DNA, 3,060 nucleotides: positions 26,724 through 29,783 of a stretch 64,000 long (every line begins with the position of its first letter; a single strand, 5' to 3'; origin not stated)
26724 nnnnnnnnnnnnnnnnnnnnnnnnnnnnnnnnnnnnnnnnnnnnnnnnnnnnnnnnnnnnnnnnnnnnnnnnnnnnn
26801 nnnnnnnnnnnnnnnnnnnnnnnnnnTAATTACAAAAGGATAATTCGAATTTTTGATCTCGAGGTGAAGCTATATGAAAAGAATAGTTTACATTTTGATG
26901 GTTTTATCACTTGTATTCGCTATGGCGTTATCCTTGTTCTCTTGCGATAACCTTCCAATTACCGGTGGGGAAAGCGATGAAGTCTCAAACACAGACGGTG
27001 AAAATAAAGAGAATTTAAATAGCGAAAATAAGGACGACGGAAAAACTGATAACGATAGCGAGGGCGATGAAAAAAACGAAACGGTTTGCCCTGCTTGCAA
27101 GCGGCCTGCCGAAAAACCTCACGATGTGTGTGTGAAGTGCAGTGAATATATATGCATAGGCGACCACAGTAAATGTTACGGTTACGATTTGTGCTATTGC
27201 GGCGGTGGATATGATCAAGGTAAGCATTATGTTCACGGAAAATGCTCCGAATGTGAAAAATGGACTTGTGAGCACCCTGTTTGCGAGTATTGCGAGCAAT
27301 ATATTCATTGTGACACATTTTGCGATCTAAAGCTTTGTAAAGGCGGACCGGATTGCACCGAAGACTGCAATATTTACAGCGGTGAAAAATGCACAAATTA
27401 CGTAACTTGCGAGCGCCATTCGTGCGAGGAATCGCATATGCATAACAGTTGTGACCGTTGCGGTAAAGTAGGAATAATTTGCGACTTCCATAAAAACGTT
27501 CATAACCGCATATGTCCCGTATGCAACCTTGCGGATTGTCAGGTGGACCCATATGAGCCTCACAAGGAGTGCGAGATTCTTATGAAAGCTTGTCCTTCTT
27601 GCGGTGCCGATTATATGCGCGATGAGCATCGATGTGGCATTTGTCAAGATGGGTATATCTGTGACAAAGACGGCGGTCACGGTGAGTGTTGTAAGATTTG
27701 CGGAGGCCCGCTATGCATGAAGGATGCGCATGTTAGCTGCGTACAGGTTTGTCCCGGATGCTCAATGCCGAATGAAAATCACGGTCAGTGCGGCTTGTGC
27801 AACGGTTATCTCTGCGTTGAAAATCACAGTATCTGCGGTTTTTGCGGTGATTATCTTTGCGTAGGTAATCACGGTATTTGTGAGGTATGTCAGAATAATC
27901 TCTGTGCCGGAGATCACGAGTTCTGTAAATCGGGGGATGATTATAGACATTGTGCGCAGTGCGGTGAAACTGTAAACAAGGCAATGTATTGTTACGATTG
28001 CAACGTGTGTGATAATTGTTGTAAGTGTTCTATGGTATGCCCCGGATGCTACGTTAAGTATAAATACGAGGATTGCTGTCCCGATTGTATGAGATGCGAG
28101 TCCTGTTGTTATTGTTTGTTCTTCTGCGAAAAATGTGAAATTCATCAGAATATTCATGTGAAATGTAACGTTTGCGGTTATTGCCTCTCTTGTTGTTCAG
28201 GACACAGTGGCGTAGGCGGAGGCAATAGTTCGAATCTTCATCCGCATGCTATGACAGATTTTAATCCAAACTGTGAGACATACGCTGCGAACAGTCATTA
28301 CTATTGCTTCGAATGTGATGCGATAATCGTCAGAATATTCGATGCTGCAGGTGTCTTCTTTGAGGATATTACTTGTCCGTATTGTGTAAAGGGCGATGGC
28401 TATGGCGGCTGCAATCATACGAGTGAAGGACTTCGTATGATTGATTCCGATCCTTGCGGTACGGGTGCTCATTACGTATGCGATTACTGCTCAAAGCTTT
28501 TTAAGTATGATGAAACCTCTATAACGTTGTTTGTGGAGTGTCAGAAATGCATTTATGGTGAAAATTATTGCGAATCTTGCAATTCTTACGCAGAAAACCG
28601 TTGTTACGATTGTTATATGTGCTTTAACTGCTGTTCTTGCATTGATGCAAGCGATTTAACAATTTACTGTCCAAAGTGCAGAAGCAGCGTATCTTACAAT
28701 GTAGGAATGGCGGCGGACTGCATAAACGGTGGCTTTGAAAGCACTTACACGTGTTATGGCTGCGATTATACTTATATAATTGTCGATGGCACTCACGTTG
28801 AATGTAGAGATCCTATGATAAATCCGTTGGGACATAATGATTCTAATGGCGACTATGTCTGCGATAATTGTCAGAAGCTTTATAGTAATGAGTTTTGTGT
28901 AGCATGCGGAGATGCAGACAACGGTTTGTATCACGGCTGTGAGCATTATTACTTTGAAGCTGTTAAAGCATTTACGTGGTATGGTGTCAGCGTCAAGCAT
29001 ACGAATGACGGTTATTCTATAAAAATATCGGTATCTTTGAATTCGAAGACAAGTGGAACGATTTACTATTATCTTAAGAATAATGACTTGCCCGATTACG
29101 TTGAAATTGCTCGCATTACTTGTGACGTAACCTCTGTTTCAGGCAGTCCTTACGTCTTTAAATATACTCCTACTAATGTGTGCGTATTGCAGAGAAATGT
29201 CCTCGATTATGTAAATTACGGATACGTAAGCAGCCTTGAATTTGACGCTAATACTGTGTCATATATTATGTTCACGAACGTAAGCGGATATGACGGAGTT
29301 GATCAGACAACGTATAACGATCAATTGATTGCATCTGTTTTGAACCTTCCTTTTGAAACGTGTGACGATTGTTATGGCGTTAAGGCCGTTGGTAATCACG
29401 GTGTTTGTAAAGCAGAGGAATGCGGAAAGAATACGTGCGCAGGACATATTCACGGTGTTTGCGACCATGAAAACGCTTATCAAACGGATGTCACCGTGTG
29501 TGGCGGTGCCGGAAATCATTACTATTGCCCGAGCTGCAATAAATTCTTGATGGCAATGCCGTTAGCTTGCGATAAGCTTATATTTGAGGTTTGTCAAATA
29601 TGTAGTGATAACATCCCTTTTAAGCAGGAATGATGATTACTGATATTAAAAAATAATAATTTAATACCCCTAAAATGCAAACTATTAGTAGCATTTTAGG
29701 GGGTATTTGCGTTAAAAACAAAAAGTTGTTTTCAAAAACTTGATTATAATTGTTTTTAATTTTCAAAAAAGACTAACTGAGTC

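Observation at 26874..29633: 919-aa lipoprotein with about 119 cysteines arranged in repeated CxxC/His modules, unknown family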

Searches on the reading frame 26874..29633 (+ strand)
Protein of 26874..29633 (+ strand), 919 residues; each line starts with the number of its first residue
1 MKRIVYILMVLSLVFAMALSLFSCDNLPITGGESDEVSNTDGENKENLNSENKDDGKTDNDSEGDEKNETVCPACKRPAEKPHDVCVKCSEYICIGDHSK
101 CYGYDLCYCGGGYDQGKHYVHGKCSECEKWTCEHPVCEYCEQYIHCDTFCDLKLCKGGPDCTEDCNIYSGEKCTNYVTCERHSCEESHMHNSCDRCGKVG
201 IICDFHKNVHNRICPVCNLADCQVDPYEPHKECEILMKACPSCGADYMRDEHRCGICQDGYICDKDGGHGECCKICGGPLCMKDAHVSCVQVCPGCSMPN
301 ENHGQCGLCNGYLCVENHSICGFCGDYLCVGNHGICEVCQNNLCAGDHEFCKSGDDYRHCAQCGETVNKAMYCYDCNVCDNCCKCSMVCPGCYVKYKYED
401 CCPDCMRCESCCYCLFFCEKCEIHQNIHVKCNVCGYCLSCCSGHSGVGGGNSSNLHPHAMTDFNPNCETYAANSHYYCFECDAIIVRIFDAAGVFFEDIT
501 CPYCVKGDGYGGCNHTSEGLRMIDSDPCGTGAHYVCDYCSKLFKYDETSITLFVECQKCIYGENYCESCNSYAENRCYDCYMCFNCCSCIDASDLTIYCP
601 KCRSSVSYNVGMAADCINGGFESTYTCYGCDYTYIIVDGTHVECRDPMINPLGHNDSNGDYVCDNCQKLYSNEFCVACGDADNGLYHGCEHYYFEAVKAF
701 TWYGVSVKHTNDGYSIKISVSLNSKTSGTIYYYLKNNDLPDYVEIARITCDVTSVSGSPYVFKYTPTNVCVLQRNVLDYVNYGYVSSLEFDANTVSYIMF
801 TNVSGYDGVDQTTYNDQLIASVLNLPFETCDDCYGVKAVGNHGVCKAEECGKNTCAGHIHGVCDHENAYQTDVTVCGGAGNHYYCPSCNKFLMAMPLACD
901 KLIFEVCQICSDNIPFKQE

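Call 4: search_protein_families(library=pfam, proteins=[window:26874-29630:+], max_evalue=1)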
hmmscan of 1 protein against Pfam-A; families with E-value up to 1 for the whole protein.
window:26874-29630:+ (919 aa): 0 families

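Call 5: search_protein_families(library=ncbifam, proteins=[window:26874-29630:+], max_evalue=1)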
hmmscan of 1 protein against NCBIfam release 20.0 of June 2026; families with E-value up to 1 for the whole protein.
window:26874-29630:+ (919 aa): 0 families

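Call 7: search_solved_structures(query=window:26874-29630:+, max_evalue=1)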
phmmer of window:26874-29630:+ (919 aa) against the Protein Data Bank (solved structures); distinct sequences matched with E-value up to 1: 0.

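Call 8: find_homologous_proteins(query=window:26874-29630:+, max_evalue=0.001)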
Query window:26874-29630:+ (919 aa): 2 proteins with E <= 0.001 among 670 candidates.
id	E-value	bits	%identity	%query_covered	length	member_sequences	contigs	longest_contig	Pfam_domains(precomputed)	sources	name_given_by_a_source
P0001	0.0e+0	2093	95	100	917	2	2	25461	-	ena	-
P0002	0.0e+0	1020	51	99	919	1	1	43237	-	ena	-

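Call 12: find_encoding_contigs(protein=P0002, flank=10000, max_places=4)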
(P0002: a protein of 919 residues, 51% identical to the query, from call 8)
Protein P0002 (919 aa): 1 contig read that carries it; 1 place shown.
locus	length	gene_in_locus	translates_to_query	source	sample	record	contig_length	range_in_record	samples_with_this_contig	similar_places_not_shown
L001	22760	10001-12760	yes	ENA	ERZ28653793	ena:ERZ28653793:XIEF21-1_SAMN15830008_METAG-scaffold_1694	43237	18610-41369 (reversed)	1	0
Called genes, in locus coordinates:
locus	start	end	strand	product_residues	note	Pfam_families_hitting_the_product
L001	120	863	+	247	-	PF03808:Glyco_tran_WecG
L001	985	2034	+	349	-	PF00044:Gp_dh_N, PF02800:Gp_dh_C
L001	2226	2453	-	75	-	-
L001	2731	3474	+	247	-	-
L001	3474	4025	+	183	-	-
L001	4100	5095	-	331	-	-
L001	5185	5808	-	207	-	-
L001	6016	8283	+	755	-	PF00703:Glyco_hydro_2, PF17786:Mannosidase_ig, PF17753:Ig_mannosidase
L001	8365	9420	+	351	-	PF03786:UxuA, PF01261:AP_endonuc_2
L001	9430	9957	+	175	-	-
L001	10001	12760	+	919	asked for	-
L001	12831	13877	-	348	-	PF01073:3Beta_HSD, PF01370:Epimerase, PF02719:Polysacc_synt_2, PF04321:RmlD_sub_bind, PF07993:NAD_binding_4, PF16363:GDP_Man_Dehyd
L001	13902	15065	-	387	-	PF14907:NTP_transf_5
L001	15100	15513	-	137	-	PF01467:CTP_transf_like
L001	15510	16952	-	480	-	PF01943:Polysacc_synt, PF01554:MatE (weak)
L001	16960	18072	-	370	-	PF04464:Glyphos_transf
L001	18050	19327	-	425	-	PF04932:Wzy_C (weak)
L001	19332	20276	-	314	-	PF00535:Glycos_transf_2, PF10111:Glyco_tranf_2_2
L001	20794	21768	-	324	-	PF00535:Glycos_transf_2, PF10111:Glyco_tranf_2_2, PF13641:Glyco_tranf_2_3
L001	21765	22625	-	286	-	PF00535:Glycos_transf_2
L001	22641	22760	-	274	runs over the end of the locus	PF02397:Bac_transf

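Call 17: find_related_loci(query=A1, collection=genome_contigs, flank=10000)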
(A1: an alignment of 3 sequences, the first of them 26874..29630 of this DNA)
Query A1 (919 aa) in genome_contigs; peptide patterns used: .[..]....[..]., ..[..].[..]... (x = any residue, [..] = any of these).
72 stretches matched a pattern, but none encodes a relative of the query by tblastn (E <= 1e-3).

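Call 19: predict_structure(alignment_id=A1)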
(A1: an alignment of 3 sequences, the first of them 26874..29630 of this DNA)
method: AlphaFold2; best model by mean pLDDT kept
length: 919 residues; sequences in the alignment: 3
mean_pLDDT: 31.3   pTM: 0.24
mean pLDDT of the five models: 31.3, 26.3, 24.6, 24.4, 23.9
residues with pLDDT >= 90: 1; 70-90: 14; 50-70: 49; < 50: 855
segments of 3 or more residues with pLDDT < 50: 21-74, 77-624, 627-632, 636-716, 734-741, 754-762, 771-919
pLDDT, mean of each block of 10 residues (from residue 1): 82 71 33 26 26 26 29 43 39 27 21 21 27 24 24 26 26 25 24 29 28 40 37 35 34 31 26 30 27 34 28 24 26 29 28 31 35 28 26 29 24 22 24 27 22 21 27 36 40 35 33 25 21 23 24 25 22 21 22 32 41 28 44 46 32 25 26 24 22 21 25 45 56 50 56 43 54 36 34 43 30 31 37 35 24 22 22 24 35 28 33 28
secondary structure, 60 per line:
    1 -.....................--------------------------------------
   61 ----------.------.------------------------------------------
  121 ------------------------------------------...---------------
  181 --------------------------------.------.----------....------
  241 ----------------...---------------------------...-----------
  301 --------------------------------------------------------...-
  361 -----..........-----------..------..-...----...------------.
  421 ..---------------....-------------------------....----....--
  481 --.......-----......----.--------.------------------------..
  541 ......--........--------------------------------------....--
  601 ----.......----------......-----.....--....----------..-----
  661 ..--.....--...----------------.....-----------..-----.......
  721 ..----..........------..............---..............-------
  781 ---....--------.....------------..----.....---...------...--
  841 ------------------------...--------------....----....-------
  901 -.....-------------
elements in order (helices of 4 or more, strands of 3 or more residues): H2-22 H231-234 E357-359 E366-368 H369-375 H438-441 E467-470 E475-478 E483-489 E495-500 E539-546 E549-556 E605-611 E622-627 E633-637 E640-643 H665-669 H691-695 E714-722 E727-736 E743-756 E760-773 E784-787 E796-800 E819-823 E827-829 E836-838 E882-885 E890-893 H902-906

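Call 21: search_protein_representatives(alignment_id=A1)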
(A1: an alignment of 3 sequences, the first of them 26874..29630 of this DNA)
Query: 3 sequences, 917 profile positions. Proteins with E-value up to 0.001 (for the whole library): 14; up to 1e-10: 9; up to 1e-30: 7. The best 14 are listed.
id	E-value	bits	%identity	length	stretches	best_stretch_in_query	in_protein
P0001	0.0e+00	1923.0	-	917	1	1-917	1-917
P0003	2.2e-202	691.6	-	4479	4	360-910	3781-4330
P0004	1.2e-142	493.9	-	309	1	610-910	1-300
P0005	7.1e-122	425.2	-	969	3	561-910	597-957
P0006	1.1e-86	308.7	-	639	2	505-909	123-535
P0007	2.4e-52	195.1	-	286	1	1-288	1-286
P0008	4.2e-43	164.5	-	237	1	693-912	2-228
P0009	6.4e-16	74.5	-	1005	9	291-351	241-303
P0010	7.7e-14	67.7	-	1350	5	273-346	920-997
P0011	1.2e-09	53.7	-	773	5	252-352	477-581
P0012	2.3e-08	49.6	-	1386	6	811-858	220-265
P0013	1.8e-07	46.6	-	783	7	807-859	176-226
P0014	6.0e-06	41.5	-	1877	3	514-692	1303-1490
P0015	4.4e-04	35.4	-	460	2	597-736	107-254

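Call 24: search_protein_families(library=pfam, proteins=[P0003, P0005, P0006, P0009], max_evalue=0.01)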
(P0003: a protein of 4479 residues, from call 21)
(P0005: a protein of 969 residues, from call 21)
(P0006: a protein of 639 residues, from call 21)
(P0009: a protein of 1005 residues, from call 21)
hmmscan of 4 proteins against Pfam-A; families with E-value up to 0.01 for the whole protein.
P0003 (4479 aa): 3 families
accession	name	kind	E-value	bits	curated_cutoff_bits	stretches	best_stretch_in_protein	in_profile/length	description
PF13306.12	LRR_5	-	2.9e-71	237.8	27.7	5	3056-3140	22-103/127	BspA type Leucine rich repeat region (6 copies)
PF00404.24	Dockerin_1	-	2.3e-10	40.9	22.9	1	91-143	2-56/57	Dockerin type I domain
PF09479.16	Flg_new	-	6e-07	29.9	27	1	438-500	1-65/65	Listeria-Bacteroides repeat domain (List_Bact_rpt)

P0005 (969 aa): 0 families

P0006 (639 aa): 0 families

P0009 (1005 aa): 0 families

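Call 25: search_protein_families(library=pfam, proteins=[P0010, P0011, P0012, P0013, P0014, P0015], max_evalue=0.01)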
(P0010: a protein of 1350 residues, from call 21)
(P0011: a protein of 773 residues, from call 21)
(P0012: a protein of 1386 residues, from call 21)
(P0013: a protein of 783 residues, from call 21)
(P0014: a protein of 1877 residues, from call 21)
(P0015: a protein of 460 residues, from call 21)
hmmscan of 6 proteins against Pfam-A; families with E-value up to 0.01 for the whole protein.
P0010 (1350 aa): 3 families
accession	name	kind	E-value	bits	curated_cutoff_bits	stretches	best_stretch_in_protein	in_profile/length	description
PF09479.16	Flg_new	-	3.3e-16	59.6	27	1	34-94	1-64/65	Listeria-Bacteroides repeat domain (List_Bact_rpt)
PF06221.18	zf-C2HC5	-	3.5e-06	27.3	25.8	0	833-865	18-50/54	Putative zinc finger motif, C2HC5-type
PF18998.6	Flg_new_2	-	0.0081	16.6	23.6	1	35-99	2-72/73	Divergent InlB B-repeat domain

P0011 (773 aa): 1 family
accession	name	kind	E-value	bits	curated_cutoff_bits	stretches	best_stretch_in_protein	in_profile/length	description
PF09479.16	Flg_new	-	5.2e-05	23.7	27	1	274-339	3-65/65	Listeria-Bacteroides repeat domain (List_Bact_rpt)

P0012 (1386 aa): 1 family
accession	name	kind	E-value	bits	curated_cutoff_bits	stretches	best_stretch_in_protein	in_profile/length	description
PF13306.12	LRR_5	-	3.7e-21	75.8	27.7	1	1064-1130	2-65/127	BspA type Leucine rich repeat region (6 copies)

P0013 (783 aa): 0 families

P0014 (1877 aa): 12 families
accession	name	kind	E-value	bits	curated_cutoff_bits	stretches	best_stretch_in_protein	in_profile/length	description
PF03382.20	DUF285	-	1.4e-77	257.6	25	6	597-674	2-76/120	Mycoplasma protein of unknown function, DUF285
PF13306.12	LRR_5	-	4.8e-23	81.9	27.7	2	930-1069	5-126/127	BspA type Leucine rich repeat region (6 copies)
PF13855.12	LRR_8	-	8.7e-14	51.5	27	0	748-789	19-58/61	Leucine rich repeat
PF23952.1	LRR_EndoS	-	1.4e-13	51.5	27.9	0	602-667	52-115/116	Endo-beta-N-acetylglucosaminidase EndoS LRR domain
PF19127.6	Choline_bind_3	-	7e-07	29.5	27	1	1753-1796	3-47/47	Choline-binding repeat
PF16365.12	EutK_C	-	8.1e-07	29.4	27.5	0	1217-1238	7-28/52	Ethanolamine utilization protein EutK C-terminus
PF01473.26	Choline_bind_1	-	1e-06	29.2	20.5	1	1855-1872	1-18/19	Putative cell wall binding repeat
PF12799.13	LRR_4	-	3e-06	27.7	27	0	754-792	1-39/44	Leucine Rich repeats (2 copies)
PF24048.1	LRR_NXF1-5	-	0.00039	20.4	30.5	0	629-667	51-89/142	NXF1/2/3/5 leucine-rich repeat domain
PF24758.1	LRR_At5g56370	-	0.00051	20.2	27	0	504-579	22-94/227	FBD-associated F-box protein At5g56370, LRR repeats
PF23890.1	DUF7242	-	0.002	18.1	27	0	1322-1364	147-191/248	Family of unknown function (DUF7242)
PF13465.12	zf-H2C2_2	-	0.0072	17.1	40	0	1598-1609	14-25/26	Zinc-finger double domain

P0015 (460 aa): 4 families
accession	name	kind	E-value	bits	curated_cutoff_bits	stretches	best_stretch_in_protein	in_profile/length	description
PF02368.24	Big_2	-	8e-19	67.8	22.8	2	387-457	6-79/79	Bacterial Ig-like domain (group 2)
PF22359.2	Big-like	-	1.7e-10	41.4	27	2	415-460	2-47/48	Bacterial Ig-like domain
PF23486.1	Ig_TMEM132_5th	-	8.1e-05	23.2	28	0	337-373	88-124/137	TMEM132 fifth domain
PF23104.1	Zf-C2H2_ZNF451_6th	-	0.00094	19.6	27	0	29-45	3-19/25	Sixth Zinc fingers C2H2 type, ZNF451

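Call 27: find_encoding_contigs(protein=P0005, flank=8000, max_places=3)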
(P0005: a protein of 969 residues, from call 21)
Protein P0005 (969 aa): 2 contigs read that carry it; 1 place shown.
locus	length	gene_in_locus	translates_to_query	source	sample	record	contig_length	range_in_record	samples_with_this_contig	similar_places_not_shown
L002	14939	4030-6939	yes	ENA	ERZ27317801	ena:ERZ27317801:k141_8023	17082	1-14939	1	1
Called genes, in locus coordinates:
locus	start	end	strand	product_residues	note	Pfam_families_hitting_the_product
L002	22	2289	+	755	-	PF22666:Glyco_hydro_2_N2 (weak), PF00703:Glyco_hydro_2, PF02836:Glyco_hydro_2_C, PF16355:DUF4982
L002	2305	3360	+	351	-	PF03786:UxuA, PF01261:AP_endonuc_2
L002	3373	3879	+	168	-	-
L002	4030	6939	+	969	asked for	-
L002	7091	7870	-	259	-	PF02311:AraC_binding (weak), PF07883:Cupin_2 (weak), PF00165:HTH_AraC (weak), PF12833:HTH_18, PF00165:HTH_AraC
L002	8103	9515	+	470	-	PF02056:Glyco_hydro_4, PF11975:Glyco_hydro_4C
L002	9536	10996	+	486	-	PF00144:Beta-lactamase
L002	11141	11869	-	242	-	PF03009:GDPD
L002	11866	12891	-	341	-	PF01370:Epimerase, PF02719:Polysacc_synt_2, PF04321:RmlD_sub_bind, PF01073:3Beta_HSD, PF16363:GDP_Man_Dehyd, PF07993:NAD_binding_4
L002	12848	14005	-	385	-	PF14907:NTP_transf_5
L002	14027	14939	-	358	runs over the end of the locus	PF04321:RmlD_sub_bind, PF01073:3Beta_HSD, PF01370:Epimerase, PF02719:Polysacc_synt_2, PF07993:NAD_binding_4, PF16363:GDP_Man_Dehyd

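Call 28: find_encoding_contigs(protein=P0006, flank=8000, max_places=3)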
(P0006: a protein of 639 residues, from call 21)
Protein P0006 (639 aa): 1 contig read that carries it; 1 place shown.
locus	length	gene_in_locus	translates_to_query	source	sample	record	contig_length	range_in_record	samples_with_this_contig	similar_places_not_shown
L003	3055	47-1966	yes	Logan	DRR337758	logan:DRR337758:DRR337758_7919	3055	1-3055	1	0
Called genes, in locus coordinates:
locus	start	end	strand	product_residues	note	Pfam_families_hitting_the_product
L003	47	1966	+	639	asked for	-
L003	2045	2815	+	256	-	PF13306:LRR_5, PF13855:LRR_8 (faint), PF13306:LRR_5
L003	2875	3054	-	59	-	?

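Call 71: find_encoding_contigs(protein=P0001, flank=6000, max_places=3)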
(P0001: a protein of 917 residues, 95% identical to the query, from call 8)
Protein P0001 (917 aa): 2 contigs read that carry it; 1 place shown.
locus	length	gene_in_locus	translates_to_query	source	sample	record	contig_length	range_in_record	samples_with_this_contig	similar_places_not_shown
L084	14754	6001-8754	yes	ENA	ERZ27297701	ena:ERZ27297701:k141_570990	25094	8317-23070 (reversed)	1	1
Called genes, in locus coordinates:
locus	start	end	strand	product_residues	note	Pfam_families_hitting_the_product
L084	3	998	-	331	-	-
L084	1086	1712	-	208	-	-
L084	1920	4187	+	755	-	PF22666:Glyco_hydro_2_N2 (weak), PF00703:Glyco_hydro_2, PF17786:Mannosidase_ig, PF17753:Ig_mannosidase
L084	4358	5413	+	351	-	PF03786:UxuA, PF01261:AP_endonuc_2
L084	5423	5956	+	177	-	-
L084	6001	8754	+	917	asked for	-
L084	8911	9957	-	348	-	PF01073:3Beta_HSD, PF01370:Epimerase, PF02719:Polysacc_synt_2, PF04321:RmlD_sub_bind, PF07993:NAD_binding_4, PF16363:GDP_Man_Dehyd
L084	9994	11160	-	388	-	PF14907:NTP_transf_5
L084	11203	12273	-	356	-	PF04321:RmlD_sub_bind, PF01073:3Beta_HSD, PF01370:Epimerase, PF02719:Polysacc_synt_2, PF07993:NAD_binding_4, PF16363:GDP_Man_Dehyd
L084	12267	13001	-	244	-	PF00483:NTP_transferase, PF01128:IspD (faint), PF12804:NTP_transf_3 (weak)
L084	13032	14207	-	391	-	PF10509:GalKase_gal_bdg (weak), PF00288:GHMP_kinases_N, PF08544:GHMP_kinases_C (weak)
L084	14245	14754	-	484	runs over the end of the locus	PF01943:Polysacc_synt, PF13440:Polysacc_synt_3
